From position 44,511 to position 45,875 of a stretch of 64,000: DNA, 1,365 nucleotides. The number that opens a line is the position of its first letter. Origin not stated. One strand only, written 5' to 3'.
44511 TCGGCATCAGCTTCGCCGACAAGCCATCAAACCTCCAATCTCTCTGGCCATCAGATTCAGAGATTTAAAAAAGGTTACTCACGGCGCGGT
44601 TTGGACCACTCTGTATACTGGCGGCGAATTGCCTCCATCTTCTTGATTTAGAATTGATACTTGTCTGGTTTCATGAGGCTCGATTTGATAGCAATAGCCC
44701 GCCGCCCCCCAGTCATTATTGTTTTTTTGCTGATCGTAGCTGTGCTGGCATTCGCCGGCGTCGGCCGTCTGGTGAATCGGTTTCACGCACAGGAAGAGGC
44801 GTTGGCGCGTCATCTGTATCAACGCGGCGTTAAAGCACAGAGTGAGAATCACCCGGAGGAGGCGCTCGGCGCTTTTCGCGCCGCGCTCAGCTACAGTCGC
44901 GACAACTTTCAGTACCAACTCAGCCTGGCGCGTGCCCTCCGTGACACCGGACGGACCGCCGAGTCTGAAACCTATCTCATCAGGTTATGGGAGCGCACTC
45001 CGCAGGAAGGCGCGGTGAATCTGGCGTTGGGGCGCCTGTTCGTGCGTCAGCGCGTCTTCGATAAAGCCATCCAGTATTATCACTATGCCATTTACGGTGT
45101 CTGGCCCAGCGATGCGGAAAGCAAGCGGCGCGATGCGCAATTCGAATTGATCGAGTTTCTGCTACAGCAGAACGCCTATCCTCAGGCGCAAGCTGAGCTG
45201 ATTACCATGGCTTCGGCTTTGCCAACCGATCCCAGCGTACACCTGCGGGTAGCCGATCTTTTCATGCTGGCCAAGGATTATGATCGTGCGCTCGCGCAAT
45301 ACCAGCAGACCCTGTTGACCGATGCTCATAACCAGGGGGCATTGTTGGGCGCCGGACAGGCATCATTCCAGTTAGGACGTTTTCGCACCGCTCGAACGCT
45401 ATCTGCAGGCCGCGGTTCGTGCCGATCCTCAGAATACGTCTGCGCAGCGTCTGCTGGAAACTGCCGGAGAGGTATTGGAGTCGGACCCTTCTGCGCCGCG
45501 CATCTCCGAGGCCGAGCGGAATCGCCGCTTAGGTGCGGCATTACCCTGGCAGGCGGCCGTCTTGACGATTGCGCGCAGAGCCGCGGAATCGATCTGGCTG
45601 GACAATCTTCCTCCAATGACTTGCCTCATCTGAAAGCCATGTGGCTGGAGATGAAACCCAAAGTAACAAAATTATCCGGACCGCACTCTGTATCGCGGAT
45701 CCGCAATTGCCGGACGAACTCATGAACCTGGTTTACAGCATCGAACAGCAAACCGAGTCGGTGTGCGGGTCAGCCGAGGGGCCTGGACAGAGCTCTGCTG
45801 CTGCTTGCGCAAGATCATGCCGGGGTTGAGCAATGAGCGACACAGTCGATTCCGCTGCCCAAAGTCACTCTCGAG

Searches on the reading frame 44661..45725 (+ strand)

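Call 13: search_protein_families(library=pfam, proteins=[window:44661-45725:+], max_evalue=0.01)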
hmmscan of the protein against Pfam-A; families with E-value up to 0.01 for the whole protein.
window:44661-45725:+ (354 aa): 11 families
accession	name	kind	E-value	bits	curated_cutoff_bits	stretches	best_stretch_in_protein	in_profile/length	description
PF14559.12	TPR_19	-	4e-18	66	25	3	62-125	4-67/68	Tetratricopeptide repeat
PF13432.12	TPR_16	-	2.6e-11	44.2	32.7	3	59-113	7-61/65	Tetratricopeptide repeat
PF07719.23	TPR_2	-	1.5e-07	31.4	27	0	52-82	4-34/34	Tetratricopeptide repeat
PF13428.12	TPR_14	-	2.8e-06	27.9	23.5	0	85-126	3-44/44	Tetratricopeptide repeat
PF00515.34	TPR_1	-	5.2e-06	26.5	27.8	0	50-81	2-33/34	Tetratricopeptide repeat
PF23914.1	TPR_CcmH_CycH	-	1.1e-05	25.8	42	1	61-143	62-147/158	Cytochrome c-type biogenesis protein H TPR domain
PF13176.12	TPR_7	-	3.7e-05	23.9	27.9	0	122-141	4-23/36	Tetratricopeptide repeat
PF09976.15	TPR_21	-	0.0016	18.7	25.5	0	19-138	10-134/193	Tetratricopeptide repeat-like domain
PF14561.12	TPR_20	-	0.0026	18.5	25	0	177-222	8-53/90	Tetratricopeptide repeat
PF12895.13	ANAPC3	-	0.0089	16.7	27.2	0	186-246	18-77/82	Anaphase-promoting complex, cyclosome, subunit 3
PF13424.12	TPR_12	-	0.0095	16.6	30.1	0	87-140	7-68/77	Tetratricopeptide repeat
